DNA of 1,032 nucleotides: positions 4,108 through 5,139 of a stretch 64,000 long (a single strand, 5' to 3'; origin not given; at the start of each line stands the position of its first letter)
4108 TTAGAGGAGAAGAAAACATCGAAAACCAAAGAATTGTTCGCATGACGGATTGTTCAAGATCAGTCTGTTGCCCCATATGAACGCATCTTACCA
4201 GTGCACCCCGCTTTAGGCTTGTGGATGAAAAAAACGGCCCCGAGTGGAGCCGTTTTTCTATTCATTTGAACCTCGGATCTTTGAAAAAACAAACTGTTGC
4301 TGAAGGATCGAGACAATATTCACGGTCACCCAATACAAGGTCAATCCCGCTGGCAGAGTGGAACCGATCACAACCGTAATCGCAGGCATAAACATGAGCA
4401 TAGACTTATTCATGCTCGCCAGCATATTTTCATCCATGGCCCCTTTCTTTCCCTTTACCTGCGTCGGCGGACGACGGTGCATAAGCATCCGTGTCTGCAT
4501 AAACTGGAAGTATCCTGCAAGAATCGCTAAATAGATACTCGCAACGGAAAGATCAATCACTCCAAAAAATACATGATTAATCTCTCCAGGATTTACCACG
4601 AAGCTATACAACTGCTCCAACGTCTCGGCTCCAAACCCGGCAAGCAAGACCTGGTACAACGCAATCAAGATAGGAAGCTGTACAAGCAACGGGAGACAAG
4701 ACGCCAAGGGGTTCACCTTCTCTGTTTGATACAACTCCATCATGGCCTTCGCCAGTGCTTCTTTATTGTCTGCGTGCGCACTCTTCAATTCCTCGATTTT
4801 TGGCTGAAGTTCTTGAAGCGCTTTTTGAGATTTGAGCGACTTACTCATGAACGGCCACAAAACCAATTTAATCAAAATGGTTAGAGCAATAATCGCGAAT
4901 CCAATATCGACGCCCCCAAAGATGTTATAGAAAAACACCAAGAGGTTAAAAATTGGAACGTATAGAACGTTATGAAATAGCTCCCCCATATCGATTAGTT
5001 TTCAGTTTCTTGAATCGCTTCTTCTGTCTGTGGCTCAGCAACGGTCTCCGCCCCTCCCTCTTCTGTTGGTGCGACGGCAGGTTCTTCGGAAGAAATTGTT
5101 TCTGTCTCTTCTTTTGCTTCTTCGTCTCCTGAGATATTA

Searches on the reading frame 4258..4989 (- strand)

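Call 56: search_protein_families(library=pfam, proteins=[window:4258-4989:-], max_evalue=0.00001)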
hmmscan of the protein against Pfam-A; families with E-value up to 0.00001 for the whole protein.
window:4258-4989:- (243 aa): 1 family
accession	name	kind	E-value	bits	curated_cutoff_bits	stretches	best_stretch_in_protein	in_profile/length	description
PF02096.25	60KD_IMP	-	1e-50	172.4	35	1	30-234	2-161/163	60Kd inner membrane protein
